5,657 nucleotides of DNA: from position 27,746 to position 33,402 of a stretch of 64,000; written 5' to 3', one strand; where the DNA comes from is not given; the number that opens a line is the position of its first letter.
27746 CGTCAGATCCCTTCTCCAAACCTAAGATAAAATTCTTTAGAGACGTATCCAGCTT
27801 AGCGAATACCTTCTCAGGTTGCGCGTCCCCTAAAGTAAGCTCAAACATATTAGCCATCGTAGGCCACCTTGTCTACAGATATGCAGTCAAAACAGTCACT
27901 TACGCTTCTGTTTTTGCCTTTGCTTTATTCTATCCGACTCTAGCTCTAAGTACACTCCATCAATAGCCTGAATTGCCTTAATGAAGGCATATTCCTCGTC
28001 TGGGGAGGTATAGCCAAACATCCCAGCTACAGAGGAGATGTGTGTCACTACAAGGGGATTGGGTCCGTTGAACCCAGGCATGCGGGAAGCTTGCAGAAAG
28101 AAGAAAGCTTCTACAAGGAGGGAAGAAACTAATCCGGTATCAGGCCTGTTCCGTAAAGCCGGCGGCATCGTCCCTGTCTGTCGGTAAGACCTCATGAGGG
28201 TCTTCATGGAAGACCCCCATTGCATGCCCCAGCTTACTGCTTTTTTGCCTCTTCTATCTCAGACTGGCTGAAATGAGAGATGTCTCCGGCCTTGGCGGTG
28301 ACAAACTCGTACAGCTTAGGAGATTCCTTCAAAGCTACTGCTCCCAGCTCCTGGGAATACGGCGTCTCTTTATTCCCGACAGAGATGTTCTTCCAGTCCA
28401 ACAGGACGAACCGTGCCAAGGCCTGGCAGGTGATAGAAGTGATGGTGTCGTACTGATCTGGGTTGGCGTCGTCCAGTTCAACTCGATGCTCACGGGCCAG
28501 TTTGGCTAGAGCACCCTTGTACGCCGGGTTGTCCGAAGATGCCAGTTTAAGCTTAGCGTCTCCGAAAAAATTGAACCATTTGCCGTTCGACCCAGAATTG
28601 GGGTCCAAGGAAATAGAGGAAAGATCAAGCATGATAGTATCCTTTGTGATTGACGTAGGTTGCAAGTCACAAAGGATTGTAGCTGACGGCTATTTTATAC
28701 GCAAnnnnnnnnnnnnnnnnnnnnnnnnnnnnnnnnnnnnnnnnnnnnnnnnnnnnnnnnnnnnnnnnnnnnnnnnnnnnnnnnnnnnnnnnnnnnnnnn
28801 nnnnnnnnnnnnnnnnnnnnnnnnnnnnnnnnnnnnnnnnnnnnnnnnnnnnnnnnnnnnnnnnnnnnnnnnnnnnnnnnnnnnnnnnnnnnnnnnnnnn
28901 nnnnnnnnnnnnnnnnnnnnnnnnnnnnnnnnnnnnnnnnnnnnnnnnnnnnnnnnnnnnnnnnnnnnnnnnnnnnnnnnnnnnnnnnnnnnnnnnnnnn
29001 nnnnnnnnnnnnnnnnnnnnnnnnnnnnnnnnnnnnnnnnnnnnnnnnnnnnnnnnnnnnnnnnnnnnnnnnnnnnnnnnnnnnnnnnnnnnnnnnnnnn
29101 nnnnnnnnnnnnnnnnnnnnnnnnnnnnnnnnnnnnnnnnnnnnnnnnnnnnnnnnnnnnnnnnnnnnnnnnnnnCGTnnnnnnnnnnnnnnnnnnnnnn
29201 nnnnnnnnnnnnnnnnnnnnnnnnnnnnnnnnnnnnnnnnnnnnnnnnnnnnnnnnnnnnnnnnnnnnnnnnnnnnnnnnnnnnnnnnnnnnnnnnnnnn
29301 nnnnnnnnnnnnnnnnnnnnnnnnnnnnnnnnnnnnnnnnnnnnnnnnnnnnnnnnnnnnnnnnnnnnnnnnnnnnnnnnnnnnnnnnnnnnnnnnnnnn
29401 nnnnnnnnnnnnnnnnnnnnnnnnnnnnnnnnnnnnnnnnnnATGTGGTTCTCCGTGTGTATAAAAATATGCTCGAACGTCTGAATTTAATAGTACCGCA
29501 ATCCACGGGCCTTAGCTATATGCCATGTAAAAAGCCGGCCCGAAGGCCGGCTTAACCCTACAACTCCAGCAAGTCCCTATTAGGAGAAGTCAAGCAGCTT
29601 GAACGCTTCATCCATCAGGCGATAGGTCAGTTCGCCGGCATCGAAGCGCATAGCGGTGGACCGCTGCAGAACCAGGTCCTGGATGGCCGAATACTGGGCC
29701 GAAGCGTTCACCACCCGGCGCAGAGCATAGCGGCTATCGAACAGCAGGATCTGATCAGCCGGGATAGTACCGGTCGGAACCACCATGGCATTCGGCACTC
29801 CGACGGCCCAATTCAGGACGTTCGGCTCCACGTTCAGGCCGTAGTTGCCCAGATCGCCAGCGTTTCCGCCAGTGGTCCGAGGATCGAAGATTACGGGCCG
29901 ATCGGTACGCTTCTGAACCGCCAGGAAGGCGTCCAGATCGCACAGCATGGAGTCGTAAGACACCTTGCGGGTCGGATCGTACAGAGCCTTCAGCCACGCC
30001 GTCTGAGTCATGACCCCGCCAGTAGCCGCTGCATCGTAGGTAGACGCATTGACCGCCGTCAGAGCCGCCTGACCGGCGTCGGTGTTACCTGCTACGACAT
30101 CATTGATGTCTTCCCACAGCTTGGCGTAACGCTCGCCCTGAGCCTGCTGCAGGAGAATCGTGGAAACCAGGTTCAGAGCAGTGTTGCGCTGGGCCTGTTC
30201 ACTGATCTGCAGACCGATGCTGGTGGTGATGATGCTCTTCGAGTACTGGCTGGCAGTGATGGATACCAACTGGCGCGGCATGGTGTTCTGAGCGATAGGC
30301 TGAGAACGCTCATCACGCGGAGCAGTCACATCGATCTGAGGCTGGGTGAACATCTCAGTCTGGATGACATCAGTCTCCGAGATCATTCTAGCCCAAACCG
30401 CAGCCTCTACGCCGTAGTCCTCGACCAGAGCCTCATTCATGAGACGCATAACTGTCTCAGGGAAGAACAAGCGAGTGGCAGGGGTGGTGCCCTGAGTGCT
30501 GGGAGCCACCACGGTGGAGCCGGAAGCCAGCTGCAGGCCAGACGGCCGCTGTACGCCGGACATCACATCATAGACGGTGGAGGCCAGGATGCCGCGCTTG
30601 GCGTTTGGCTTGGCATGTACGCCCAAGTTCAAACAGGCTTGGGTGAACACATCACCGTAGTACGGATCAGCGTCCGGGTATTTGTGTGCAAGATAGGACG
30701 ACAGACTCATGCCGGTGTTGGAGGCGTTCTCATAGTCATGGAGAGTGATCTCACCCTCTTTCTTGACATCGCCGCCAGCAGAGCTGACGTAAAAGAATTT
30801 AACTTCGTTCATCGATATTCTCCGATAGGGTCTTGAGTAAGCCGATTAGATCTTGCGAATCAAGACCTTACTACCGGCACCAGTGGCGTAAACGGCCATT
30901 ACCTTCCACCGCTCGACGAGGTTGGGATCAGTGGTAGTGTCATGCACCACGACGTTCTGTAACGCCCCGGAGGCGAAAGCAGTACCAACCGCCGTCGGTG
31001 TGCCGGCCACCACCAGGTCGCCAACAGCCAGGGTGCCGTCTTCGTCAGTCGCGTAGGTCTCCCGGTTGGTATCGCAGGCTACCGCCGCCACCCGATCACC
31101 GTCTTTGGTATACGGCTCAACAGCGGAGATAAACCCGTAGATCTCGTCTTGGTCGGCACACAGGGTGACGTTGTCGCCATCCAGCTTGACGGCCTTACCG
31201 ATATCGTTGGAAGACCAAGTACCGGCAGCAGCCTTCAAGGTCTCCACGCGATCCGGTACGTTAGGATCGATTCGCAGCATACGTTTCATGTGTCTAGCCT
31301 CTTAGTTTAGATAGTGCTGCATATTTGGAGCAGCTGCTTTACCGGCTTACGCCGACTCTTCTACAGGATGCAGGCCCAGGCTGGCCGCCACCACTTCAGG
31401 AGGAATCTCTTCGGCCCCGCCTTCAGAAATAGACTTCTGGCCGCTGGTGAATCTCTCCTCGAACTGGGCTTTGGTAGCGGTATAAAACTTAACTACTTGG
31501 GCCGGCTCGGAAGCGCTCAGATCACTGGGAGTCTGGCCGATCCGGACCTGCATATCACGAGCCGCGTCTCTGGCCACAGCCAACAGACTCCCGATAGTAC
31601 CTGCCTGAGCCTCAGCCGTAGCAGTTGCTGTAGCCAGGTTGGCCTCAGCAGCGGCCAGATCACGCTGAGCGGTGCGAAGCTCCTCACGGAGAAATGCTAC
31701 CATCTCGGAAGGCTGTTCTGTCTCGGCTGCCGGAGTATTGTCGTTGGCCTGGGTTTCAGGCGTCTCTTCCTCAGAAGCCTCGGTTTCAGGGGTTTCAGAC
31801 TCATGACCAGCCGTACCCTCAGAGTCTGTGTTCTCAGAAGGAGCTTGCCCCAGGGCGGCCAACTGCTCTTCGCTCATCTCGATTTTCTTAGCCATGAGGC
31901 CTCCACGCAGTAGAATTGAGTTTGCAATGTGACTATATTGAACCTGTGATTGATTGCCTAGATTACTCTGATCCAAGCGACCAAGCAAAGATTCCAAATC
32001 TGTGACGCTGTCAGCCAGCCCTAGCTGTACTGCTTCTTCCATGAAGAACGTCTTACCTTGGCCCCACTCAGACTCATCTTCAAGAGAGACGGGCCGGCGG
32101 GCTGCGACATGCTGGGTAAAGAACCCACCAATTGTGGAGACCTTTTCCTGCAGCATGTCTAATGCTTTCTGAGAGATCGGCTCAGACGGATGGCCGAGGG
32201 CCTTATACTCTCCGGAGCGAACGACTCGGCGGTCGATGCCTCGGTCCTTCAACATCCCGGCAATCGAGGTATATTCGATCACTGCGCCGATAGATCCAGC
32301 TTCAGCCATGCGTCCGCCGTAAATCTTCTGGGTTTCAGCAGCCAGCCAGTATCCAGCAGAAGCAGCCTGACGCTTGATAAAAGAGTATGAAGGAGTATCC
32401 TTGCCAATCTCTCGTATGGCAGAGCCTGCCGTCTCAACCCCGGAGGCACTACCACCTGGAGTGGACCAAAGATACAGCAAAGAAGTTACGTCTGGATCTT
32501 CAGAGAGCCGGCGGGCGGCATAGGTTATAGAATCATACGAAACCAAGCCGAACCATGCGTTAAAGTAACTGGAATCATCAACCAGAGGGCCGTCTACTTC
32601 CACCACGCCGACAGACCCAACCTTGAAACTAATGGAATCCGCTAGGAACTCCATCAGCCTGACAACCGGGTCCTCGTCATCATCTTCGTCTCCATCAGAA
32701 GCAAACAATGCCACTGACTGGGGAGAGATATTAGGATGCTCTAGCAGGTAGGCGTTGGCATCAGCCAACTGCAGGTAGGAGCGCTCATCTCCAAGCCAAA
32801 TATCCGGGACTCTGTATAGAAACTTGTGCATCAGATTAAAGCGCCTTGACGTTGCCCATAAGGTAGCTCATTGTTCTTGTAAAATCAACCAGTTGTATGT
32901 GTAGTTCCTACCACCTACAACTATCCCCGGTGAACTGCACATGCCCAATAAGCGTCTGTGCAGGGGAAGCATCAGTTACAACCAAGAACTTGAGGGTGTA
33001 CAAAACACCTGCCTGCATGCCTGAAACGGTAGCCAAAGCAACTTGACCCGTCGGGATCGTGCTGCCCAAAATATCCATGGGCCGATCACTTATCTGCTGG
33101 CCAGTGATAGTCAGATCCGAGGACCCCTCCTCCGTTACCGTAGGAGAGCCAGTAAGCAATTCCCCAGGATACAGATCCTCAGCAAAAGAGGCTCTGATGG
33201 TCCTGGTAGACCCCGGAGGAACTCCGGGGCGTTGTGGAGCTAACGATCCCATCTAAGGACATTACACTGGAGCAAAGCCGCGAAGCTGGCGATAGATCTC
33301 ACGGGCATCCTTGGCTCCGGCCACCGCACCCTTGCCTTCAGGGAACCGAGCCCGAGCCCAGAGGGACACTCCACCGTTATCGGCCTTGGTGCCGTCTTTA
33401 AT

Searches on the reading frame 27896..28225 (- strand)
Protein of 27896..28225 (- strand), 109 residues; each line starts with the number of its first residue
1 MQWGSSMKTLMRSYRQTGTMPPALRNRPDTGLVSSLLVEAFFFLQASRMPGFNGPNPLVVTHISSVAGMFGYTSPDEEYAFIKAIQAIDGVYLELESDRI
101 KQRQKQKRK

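Call 33: search_protein_families(library=phrogs, proteins=[window:27896-28225:-], max_evalue=0.01)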
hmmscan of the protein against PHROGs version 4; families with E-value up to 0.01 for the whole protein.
window:27896-28225:- (109 aa): 3 families
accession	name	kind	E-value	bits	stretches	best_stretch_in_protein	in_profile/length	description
phrog_3817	-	tail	7.1e-13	49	1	8-107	8-104/106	tail chaperonin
phrog_20700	-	unknown function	6.4e-06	27.3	1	35-106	66-137/140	-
phrog_4966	-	unknown function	0.00023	21.5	1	9-105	218-309/311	-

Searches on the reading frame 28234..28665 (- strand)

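Call 33: search_protein_families(library=phrogs, proteins=[window:28234-28665:-], max_evalue=0.01)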
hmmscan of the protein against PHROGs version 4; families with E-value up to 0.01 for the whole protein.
window:28234-28665:- (143 aa): 2 families
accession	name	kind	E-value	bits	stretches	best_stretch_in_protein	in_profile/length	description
phrog_313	-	tail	5.7e-25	89.4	1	5-140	5-145/258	Tail assembly chaperone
phrog_8233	-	tail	1.6e-10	42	1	22-142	15-139/271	tail assembly chaperone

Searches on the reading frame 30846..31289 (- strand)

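Call 33: search_protein_families(library=phrogs, proteins=[window:30846-31289:-], max_evalue=0.01)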
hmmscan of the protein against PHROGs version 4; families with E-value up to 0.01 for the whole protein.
window:30846-31289:- (147 aa): 1 family
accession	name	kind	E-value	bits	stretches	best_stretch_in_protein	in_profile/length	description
phrog_4588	-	head and packaging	0.0045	17.8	1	18-60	17-60/121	virion structural protein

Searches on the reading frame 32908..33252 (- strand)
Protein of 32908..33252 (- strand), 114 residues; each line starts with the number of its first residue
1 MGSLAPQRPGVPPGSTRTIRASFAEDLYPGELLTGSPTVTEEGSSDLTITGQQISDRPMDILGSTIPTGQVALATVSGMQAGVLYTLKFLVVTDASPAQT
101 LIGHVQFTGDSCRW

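Call 6: search_protein_families(library=pfam, proteins=[window:32908-33252:-], max_evalue=0.01)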
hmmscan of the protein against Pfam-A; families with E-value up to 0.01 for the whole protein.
window:32908-33252:- (114 aa): 0 families

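Call 7: search_protein_families(library=phrogs, proteins=[window:32908-33252:-], max_evalue=0.01)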
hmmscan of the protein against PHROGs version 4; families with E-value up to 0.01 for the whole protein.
window:32908-33252:- (114 aa): 0 families

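Call 50: search_protein_families(library=ncbifam, proteins=[window:32908-33252:-], max_evalue=0.01)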
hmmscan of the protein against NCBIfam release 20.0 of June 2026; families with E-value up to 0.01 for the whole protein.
window:32908-33252:- (114 aa): 0 families

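Call 65: search_protein_families(library=pfam, proteins=[window:32908-33252:-], max_evalue=5)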
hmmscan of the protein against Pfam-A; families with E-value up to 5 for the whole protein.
window:32908-33252:- (114 aa): 1 family
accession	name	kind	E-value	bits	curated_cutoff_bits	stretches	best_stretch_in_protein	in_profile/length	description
PF23148.1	Gp77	-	0.022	15.7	27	1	13-95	3-73/84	Podophage GP4 fiber-tail adaptor protein gp77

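Call 66: search_solved_structures(query=window:32908-33252:-, max_evalue=10, show_alignments=2)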
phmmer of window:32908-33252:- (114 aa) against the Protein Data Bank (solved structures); distinct sequences matched with E-value up to 10: 7.
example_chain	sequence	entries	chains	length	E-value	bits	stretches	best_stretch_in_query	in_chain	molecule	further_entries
3qwq_B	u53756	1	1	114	0.081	16.3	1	65-97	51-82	ADNECTIN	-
9p6s_C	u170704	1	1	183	0.36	14.3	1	65-95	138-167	Fibronectin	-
7ypl_A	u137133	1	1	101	0.55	13.7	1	65-99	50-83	Fibronectin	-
1fnf_A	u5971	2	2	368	0.71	13.3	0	65-95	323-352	FIBRONECTIN | Isoform 1 of Fibronectin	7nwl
1fnh_A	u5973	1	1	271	0.93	12.9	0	67-104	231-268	PROTEIN (FIBRONECTIN)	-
3r8q_A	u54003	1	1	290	1.3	12.5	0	67-104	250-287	Fibronectin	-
8s2m_B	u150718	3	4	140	1.3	12.5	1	57-90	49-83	Complete genome segment 11/17 | Toxin TreX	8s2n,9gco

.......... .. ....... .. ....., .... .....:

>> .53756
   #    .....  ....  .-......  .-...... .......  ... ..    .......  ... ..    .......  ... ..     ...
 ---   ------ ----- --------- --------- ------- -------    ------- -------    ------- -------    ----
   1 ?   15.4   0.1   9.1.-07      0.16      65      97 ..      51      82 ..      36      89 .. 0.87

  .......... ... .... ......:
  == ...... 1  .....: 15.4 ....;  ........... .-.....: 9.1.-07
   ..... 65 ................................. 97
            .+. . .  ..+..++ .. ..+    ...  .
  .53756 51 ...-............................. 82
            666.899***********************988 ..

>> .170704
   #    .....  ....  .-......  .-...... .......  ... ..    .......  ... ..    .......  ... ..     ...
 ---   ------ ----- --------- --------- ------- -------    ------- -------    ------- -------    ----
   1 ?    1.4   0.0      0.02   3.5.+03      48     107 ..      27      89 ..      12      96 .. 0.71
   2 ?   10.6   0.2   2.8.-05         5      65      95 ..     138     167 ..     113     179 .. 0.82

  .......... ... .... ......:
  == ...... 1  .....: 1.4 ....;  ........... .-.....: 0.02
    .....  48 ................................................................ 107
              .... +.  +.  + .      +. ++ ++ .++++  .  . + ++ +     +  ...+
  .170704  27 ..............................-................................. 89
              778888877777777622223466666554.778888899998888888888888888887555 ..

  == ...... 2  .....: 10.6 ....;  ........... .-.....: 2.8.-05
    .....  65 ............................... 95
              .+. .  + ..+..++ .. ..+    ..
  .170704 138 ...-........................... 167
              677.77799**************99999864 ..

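Call 67: find_homologous_proteins(query=window:32908-33252:-, max_evalue=0.001)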
Query window:32908-33252:- (114 aa): 12 proteins with E <= 0.001 among 18 candidates.
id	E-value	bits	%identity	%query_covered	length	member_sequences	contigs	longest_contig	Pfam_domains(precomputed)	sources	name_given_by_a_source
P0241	1.3e-67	243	100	100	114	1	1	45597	-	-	-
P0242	1.0e-19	89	50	94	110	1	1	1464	-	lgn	-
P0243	7.4e-18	83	46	93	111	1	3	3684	-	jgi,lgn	-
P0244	8.3e-16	76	45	94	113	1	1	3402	-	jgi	jgi:hypothetical protein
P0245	1.5e-13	69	44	85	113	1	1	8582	-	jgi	jgi:hypothetical protein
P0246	2.5e-13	68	47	75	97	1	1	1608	-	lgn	-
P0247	1.1e-12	66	43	94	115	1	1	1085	PF23148.2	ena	-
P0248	2.6e-12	65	42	88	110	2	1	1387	PF23148.2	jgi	-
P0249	6.0e-12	64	39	92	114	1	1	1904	-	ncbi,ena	-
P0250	1.3e-10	59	42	90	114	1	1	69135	-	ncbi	-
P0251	1.8e-10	59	42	90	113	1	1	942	PF23148.2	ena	-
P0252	1.8e-10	59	39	96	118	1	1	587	-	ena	-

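Call 69: search_solved_structures(query=A5, max_evalue=10, show_alignments=3)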
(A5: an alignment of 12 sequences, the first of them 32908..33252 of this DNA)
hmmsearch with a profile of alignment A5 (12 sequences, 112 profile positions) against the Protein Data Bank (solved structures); distinct sequences matched with E-value up to 10: 2.
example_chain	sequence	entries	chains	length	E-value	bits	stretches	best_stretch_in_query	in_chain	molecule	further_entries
8jou_D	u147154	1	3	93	0.0062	19.8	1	69-95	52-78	Virion-associated phage protein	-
6e57_A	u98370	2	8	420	0.65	13.3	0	46-93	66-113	surface glycan binding protein B | Mixed-linkage glucan utilization locus (MLGUL) SGBP-B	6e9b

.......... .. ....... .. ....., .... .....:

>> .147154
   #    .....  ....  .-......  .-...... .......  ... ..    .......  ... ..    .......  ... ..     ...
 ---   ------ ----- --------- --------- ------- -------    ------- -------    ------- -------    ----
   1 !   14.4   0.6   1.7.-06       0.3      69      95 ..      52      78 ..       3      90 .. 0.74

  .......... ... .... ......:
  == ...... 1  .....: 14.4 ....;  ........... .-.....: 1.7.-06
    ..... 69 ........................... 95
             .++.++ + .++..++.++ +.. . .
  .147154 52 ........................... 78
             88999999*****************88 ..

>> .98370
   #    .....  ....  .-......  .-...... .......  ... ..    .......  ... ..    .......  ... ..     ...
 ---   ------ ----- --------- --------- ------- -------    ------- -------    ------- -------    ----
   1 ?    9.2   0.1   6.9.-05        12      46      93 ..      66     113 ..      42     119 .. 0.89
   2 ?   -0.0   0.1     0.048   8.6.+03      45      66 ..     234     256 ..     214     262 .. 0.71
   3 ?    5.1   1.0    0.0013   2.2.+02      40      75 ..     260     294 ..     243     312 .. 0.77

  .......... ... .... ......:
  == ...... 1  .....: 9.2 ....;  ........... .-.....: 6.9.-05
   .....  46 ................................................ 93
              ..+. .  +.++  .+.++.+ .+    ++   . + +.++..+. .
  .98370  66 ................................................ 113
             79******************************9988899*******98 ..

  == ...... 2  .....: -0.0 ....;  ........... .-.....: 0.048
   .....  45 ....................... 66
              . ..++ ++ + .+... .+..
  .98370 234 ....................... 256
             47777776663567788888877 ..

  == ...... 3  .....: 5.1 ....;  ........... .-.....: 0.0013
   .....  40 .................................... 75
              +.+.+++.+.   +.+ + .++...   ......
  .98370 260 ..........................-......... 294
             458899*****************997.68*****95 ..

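Call 70: search_protein_families(library=pfam, alignment_id=A5, max_evalue=1)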
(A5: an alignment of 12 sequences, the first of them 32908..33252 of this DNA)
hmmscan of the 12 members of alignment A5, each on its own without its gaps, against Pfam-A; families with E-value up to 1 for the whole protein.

A. member 1, window:32908-33252:- (114 aa): 1 family
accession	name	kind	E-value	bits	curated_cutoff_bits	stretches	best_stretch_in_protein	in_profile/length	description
PF23148.1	Gp77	-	0.022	15.7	27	1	13-95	3-73/84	Podophage GP4 fiber-tail adaptor protein gp77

B. families by the number of members that match (of 12 scanned): 5 families
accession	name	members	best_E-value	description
PF23148.1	Gp77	8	2.4e-08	Podophage GP4 fiber-tail adaptor protein gp77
PF21139.3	BT_MCC_alpha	1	0.026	Methylcrotonyl-CoA carboxylase, alpha-subunit, BT domain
PF13531.11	SBP_bac_11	1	0.037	Bacterial extracellular solute-binding protein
PF11459.13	AbiEi_3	1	0.2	Transcriptional regulator, AbiEi antitoxin, Type IV TA system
PF01681.22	C6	1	0.35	C6 domain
